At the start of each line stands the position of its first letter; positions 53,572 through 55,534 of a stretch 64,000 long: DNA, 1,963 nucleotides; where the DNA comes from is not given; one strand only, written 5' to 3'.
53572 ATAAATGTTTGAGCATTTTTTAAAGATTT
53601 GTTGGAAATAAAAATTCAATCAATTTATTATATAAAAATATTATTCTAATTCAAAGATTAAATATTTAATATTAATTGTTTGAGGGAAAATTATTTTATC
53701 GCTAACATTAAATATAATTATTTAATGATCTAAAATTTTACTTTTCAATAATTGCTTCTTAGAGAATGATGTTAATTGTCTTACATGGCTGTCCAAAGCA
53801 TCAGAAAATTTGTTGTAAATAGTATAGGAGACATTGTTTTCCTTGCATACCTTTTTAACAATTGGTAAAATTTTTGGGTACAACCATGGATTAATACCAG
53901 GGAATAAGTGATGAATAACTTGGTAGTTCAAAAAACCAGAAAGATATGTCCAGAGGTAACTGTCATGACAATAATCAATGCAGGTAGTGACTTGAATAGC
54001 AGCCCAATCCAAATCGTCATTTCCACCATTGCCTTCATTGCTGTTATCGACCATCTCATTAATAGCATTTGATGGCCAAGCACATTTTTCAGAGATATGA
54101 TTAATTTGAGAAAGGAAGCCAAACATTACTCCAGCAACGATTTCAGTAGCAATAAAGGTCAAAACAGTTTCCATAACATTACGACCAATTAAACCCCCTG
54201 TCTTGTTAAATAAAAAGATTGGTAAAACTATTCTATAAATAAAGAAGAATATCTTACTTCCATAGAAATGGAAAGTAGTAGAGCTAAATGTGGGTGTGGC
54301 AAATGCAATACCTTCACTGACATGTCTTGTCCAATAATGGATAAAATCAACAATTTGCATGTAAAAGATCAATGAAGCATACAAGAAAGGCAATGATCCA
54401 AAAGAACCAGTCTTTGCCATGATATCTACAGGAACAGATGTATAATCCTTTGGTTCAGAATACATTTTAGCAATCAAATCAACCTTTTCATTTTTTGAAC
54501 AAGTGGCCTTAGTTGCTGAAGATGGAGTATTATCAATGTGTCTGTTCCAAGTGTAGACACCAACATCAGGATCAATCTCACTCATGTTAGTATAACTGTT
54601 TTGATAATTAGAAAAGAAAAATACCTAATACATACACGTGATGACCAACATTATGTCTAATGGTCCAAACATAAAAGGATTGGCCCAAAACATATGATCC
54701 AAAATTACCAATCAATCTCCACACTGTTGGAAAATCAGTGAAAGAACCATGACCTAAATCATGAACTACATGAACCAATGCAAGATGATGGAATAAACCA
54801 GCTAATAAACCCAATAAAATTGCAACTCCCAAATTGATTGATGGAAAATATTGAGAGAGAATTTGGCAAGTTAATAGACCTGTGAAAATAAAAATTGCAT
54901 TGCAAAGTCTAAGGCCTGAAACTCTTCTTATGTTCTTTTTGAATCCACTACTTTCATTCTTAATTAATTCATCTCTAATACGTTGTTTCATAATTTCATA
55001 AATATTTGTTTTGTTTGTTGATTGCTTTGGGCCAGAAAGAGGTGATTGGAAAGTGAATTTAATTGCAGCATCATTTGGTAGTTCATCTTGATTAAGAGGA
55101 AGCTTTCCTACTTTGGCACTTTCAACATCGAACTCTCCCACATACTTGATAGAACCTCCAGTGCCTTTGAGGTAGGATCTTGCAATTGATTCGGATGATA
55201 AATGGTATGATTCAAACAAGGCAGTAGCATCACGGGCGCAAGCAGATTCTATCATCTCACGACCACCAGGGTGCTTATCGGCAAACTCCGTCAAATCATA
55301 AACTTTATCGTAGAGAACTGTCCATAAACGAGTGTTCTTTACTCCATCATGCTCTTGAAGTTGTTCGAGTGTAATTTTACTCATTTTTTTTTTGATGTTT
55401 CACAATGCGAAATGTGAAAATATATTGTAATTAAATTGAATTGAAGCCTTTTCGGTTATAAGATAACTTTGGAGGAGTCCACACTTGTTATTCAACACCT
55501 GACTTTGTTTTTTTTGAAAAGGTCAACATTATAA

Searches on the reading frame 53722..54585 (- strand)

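Call 15: search_protein_families(library=pfam, proteins=[window:53722-54585:-], max_evalue=0.001)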
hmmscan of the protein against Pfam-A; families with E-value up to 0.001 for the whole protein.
window:53722-54585:- (287 aa): 1 family
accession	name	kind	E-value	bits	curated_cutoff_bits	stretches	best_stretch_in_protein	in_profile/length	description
PF00487.30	FA_desaturase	-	3.7e-13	50.2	29.7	1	105-256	134-251/253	Fatty acid desaturase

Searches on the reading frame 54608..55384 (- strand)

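Call 15: search_protein_families(library=pfam, proteins=[window:54608-55384:-], max_evalue=0.001)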
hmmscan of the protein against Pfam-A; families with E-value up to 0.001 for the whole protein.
window:54608-55384:- (258 aa): 2 families
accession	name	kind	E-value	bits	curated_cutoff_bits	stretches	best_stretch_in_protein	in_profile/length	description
PF00173.33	Cyt-b5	-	5.8e-18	65.1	23.7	1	5-73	1-70/74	Cytochrome b5-like Heme/Steroid binding domain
PF00487.30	FA_desaturase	-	1.4e-06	28.7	29.7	1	188-253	5-73/253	Fatty acid desaturase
